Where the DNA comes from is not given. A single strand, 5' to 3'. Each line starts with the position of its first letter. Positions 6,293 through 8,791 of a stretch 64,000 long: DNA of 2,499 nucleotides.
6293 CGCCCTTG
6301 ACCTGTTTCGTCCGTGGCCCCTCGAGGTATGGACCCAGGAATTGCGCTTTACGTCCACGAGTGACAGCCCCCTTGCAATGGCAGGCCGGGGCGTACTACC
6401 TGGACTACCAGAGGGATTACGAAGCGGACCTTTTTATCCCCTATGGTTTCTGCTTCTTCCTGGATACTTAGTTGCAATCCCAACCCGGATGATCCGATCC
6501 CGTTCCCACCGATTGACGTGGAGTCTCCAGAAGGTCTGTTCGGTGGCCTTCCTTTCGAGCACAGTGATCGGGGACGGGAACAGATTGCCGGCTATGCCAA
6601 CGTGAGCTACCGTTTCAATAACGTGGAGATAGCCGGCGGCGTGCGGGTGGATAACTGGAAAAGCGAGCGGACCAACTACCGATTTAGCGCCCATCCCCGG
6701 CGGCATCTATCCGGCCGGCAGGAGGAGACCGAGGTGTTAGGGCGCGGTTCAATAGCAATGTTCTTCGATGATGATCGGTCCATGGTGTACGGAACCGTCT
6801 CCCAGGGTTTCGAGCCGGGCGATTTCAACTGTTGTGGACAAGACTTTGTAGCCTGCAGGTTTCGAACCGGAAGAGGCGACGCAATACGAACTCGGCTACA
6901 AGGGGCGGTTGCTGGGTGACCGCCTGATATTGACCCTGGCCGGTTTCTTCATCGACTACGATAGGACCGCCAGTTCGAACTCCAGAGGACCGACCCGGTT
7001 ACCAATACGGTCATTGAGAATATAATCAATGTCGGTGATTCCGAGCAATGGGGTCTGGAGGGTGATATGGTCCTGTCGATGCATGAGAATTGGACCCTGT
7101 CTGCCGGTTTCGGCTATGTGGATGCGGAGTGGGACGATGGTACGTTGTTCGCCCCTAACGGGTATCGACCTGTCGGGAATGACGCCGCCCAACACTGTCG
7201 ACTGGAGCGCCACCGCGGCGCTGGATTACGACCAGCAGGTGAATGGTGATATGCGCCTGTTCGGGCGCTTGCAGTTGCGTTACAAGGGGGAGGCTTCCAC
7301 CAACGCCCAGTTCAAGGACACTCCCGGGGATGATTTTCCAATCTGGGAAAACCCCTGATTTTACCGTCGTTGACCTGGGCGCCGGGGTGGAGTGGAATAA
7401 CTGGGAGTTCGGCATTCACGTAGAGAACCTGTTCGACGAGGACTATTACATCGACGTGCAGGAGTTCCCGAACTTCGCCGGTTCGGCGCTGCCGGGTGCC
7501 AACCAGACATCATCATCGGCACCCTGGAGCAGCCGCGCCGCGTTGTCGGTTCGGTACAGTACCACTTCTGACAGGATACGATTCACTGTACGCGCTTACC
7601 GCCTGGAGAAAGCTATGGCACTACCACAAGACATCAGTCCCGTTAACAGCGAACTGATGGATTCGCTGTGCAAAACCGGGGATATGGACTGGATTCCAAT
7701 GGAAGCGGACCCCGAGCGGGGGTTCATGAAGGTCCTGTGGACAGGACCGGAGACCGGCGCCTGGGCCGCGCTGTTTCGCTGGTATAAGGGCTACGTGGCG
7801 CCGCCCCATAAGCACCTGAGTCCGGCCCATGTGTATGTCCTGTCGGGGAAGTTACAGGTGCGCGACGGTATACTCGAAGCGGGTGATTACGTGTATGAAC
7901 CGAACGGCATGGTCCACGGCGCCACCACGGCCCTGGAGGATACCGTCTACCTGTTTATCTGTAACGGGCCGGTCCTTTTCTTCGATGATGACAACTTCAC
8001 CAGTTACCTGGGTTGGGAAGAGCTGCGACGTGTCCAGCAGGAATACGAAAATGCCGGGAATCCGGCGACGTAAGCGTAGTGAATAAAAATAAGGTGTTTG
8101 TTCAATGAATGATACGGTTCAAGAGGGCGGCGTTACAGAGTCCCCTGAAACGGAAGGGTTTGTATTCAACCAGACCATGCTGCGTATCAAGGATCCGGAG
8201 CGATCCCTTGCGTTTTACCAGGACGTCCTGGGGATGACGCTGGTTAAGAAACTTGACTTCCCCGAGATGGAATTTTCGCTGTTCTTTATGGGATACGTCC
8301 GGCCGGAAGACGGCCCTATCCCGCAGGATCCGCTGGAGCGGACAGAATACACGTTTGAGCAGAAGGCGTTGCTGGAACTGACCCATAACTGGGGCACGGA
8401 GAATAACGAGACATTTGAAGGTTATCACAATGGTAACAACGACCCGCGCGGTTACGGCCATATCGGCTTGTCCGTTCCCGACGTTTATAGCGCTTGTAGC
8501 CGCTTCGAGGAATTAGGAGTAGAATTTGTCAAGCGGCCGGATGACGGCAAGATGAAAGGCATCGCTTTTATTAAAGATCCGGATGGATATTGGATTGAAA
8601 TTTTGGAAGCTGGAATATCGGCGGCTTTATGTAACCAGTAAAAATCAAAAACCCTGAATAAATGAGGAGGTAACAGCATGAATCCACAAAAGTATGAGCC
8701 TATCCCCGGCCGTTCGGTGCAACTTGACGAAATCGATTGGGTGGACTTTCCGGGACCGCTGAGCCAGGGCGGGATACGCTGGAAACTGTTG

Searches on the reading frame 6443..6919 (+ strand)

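Call 58: search_protein_families(library=pfam, proteins=[window:6443-6919:+], max_evalue=0.00001)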
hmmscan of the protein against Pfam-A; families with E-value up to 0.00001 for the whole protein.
window:6443-6919:+ (158 aa): 1 family
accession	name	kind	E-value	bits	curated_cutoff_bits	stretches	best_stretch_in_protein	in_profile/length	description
PF00593.30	TonB_dep_Rec_b-barrel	-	2.5e-07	31.4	27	1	30-126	159-245/436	TonB dependent receptor-like, beta-barrel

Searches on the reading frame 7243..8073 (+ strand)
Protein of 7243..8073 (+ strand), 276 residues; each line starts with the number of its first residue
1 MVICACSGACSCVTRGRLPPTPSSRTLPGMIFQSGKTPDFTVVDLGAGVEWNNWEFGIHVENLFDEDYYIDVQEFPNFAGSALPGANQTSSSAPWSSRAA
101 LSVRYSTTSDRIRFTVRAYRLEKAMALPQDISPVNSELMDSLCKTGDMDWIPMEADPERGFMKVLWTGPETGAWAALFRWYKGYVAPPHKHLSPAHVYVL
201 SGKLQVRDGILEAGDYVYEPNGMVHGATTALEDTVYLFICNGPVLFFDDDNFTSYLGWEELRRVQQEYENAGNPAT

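Call 58: search_protein_families(library=pfam, proteins=[window:7243-8073:+], max_evalue=0.00001)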
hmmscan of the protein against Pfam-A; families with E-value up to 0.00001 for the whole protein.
window:7243-8073:+ (276 aa): 2 families
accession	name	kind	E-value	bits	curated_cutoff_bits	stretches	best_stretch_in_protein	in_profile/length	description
PF12973.13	Cupin_7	-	1.1e-28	99.6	27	1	140-244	3-104/105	ChrR Cupin-like domain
PF07883.17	Cupin_2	-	1.4e-06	28.3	27.2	1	181-230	6-59/70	Cupin domain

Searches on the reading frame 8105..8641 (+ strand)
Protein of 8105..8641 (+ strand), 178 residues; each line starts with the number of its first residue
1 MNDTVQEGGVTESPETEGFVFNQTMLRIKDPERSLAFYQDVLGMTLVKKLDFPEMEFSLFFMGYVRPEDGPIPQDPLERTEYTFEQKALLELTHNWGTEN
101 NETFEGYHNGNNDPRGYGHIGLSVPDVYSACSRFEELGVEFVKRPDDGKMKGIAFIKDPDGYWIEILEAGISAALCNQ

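Call 58: search_protein_families(library=pfam, proteins=[window:8105-8641:+], max_evalue=0.00001)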
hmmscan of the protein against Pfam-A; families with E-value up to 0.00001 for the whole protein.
window:8105-8641:+ (178 aa): 1 family
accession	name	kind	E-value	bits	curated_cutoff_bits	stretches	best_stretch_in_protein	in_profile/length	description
PF00903.31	Glyoxalase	-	1.8e-26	93.3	20.6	1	21-166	2-121/121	Glyoxalase/Bleomycin resistance protein/Dioxygenase superfamily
